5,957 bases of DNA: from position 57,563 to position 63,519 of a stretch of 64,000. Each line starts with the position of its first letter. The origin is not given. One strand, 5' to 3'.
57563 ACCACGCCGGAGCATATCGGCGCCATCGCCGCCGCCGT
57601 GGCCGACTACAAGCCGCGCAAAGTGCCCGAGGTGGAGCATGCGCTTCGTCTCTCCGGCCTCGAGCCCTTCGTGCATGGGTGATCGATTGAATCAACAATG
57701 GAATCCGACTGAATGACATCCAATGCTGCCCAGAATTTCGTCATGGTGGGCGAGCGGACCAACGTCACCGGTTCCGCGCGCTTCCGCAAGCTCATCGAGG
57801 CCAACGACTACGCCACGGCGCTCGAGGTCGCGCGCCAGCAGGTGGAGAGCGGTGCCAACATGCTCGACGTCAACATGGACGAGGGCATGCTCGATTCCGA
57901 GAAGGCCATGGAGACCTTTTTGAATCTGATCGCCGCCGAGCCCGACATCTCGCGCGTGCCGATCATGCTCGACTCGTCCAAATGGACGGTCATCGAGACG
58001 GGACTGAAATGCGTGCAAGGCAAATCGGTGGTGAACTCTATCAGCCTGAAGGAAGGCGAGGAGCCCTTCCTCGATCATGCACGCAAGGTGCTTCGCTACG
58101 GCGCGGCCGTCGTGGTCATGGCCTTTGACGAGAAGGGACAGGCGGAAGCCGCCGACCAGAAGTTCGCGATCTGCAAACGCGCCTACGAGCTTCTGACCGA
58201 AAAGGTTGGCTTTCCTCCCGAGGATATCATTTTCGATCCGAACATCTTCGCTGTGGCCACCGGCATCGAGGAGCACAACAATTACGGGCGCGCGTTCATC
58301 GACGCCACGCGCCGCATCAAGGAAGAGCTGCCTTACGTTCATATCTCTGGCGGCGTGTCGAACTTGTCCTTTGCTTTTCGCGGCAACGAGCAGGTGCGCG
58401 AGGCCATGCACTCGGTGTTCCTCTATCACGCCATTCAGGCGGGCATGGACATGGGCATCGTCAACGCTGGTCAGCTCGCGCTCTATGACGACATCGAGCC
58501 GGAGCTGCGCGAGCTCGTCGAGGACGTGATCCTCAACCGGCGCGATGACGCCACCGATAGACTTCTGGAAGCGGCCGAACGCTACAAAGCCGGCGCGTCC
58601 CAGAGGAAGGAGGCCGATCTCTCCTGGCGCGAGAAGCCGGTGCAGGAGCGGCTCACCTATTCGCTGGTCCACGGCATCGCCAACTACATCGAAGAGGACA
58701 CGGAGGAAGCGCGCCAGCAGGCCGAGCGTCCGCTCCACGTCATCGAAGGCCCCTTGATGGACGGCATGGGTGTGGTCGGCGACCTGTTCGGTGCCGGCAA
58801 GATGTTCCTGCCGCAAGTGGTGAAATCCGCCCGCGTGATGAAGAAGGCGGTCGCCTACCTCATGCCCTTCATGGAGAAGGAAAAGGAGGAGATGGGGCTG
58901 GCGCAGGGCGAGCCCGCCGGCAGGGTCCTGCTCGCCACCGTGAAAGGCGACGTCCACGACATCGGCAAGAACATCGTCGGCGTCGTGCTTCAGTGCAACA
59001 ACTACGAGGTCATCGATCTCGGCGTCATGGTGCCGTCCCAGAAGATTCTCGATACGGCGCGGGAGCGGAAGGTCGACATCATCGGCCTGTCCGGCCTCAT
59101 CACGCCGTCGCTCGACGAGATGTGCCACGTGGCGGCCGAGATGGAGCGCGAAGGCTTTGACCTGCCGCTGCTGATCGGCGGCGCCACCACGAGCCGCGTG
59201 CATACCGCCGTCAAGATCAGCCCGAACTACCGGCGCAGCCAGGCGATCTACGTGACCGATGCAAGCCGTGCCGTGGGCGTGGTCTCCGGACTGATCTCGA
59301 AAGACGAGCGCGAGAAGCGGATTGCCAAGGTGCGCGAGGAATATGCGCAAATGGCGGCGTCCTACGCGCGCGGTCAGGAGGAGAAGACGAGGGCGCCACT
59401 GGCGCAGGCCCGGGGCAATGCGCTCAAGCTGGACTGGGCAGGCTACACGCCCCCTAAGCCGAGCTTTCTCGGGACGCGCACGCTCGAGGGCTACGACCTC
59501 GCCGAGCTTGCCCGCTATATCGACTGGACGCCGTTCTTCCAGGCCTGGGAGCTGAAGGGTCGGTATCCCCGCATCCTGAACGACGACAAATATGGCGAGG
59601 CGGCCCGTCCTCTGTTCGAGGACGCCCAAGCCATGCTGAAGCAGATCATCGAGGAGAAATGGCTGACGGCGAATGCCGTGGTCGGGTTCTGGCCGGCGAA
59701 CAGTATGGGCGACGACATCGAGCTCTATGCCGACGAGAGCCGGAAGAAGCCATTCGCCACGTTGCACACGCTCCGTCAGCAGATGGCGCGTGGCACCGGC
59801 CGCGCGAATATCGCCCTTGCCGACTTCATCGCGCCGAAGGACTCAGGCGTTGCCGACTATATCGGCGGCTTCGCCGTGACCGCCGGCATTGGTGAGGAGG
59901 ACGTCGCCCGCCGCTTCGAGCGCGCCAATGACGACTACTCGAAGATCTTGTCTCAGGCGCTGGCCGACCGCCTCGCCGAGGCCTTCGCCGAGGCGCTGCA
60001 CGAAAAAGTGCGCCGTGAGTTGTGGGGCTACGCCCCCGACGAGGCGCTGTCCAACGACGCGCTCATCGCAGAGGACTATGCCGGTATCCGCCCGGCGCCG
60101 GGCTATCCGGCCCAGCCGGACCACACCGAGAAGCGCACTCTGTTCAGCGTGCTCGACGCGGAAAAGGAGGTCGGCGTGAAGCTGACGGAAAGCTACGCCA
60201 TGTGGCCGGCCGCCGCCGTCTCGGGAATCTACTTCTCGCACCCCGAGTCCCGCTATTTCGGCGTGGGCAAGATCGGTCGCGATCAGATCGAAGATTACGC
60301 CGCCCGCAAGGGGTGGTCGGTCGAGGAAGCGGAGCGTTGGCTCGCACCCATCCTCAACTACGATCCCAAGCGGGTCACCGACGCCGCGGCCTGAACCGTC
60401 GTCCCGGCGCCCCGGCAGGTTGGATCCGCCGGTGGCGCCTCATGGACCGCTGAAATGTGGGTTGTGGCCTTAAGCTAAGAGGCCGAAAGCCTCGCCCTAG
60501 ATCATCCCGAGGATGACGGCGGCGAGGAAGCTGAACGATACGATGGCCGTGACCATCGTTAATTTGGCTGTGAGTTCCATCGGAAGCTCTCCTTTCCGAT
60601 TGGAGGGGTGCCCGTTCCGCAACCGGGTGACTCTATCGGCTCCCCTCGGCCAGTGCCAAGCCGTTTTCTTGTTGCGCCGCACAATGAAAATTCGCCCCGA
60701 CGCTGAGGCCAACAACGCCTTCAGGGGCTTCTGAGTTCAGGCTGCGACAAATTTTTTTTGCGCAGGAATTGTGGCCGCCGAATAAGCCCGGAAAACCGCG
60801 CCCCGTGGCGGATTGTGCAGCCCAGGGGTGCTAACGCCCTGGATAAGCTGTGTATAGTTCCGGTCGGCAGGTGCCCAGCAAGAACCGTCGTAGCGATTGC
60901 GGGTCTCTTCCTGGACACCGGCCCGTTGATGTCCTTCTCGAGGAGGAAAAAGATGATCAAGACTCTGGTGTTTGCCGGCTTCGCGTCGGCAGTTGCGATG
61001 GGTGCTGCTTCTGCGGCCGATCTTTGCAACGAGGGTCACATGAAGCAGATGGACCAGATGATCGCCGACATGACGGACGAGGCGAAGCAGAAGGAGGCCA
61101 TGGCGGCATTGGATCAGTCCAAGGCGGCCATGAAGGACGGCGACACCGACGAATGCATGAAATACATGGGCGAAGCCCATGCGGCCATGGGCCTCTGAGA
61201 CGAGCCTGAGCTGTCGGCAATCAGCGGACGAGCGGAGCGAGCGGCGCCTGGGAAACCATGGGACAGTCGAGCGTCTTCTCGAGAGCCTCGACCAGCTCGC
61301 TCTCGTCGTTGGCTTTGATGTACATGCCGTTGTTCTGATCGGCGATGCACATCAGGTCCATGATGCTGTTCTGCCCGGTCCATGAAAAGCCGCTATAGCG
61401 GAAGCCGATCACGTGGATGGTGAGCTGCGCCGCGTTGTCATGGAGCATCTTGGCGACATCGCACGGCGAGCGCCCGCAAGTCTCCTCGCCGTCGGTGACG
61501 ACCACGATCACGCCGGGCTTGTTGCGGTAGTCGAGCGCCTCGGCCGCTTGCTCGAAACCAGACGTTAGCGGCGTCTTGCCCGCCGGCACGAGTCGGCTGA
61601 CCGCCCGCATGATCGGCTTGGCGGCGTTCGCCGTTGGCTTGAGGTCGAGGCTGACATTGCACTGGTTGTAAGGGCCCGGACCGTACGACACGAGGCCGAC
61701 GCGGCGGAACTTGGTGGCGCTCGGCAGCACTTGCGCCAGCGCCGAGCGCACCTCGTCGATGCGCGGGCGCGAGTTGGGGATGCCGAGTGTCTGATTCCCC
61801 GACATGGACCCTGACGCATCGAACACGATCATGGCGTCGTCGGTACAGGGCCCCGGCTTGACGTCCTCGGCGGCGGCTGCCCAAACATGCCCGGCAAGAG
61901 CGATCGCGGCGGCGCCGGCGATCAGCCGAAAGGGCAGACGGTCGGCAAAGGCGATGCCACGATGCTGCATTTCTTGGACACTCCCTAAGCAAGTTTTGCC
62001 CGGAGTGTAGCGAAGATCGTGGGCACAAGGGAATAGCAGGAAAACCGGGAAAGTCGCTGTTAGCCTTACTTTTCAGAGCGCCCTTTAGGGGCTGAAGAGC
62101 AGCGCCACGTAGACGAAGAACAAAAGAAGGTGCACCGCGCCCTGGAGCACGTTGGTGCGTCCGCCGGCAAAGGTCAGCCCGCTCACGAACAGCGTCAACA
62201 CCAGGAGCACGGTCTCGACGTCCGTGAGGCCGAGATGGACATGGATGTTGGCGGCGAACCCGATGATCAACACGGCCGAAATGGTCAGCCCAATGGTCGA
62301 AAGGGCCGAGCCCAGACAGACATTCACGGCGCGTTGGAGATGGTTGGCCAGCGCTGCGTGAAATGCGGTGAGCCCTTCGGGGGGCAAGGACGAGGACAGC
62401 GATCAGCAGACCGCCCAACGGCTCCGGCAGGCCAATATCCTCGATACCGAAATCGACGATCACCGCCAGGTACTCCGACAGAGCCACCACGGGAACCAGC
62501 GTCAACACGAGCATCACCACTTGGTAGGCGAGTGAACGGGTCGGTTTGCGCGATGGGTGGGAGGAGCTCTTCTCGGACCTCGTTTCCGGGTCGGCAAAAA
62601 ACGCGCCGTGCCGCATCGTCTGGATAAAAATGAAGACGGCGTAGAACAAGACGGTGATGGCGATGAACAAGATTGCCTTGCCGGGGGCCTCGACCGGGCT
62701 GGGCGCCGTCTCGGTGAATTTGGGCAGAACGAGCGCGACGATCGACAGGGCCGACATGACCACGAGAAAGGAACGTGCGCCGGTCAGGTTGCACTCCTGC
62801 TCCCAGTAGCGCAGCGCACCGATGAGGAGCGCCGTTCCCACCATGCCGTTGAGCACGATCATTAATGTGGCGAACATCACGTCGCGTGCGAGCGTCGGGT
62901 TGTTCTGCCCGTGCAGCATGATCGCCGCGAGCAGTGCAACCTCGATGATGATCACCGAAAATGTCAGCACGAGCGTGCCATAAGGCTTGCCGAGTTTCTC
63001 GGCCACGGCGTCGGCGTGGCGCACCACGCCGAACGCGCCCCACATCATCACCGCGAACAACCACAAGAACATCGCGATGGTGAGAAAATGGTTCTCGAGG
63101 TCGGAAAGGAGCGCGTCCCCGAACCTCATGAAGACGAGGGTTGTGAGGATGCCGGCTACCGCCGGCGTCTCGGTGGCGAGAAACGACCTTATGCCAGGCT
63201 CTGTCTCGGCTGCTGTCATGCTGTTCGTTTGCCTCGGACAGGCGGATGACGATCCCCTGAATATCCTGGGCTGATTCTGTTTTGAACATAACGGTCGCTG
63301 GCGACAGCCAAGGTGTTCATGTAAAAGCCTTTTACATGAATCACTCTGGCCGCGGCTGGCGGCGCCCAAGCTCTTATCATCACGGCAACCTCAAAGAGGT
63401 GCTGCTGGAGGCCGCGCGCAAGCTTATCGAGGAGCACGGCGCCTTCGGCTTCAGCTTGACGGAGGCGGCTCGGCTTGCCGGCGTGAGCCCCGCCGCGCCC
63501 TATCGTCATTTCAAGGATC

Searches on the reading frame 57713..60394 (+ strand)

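Call 80: search_protein_families(library=pfam, proteins=[window:57713-60394:+], max_evalue=1e-8)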
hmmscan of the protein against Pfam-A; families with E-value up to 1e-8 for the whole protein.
window:57713-60394:+ (893 aa): 4 families
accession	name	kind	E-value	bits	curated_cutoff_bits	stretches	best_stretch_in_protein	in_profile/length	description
PF02965.22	Met_synt_B12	-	6.5e-133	442.7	25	1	595-867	1-273/273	Vitamin B12 dependent methionine synthase, activation domain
PF00809.28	Pterin_bind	-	1.3e-63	215.3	25.5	1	13-251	1-244/244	Pterin binding enzyme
PF02607.22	B12-binding_2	-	2.9e-24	85.5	23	1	310-383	1-73/74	B12 binding domain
PF02310.24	B12-binding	-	3.3e-19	69.3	32.1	1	403-492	1-90/121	B12 binding domain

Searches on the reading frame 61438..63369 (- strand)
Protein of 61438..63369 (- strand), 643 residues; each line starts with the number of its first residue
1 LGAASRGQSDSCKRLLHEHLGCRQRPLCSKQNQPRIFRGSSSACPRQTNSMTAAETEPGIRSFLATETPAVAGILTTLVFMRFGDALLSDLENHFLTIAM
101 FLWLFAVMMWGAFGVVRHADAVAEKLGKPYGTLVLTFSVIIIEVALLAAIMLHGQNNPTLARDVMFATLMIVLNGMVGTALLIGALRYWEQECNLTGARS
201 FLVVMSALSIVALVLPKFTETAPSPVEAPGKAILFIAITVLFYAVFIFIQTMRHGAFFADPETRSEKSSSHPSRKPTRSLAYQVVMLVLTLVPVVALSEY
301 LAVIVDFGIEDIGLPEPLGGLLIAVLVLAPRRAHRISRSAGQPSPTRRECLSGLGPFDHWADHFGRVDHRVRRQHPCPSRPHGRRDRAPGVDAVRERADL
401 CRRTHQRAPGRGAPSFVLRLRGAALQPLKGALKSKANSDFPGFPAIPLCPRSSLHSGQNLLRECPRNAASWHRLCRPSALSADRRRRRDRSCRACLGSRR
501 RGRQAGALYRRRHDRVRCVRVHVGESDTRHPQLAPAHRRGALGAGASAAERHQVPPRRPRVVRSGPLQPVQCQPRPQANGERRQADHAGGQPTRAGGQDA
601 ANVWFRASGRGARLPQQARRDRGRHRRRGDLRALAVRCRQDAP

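Call 80: search_protein_families(library=pfam, proteins=[window:61438-63369:-], max_evalue=1e-8)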
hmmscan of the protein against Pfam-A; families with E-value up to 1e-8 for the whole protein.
window:61438-63369:- (643 aa): 1 family
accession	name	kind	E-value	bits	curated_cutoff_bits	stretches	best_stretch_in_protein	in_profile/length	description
PF01699.29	Na_Ca_ex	-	1.1e-15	58.4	24.9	1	98-251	3-150/151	Sodium/calcium exchanger protein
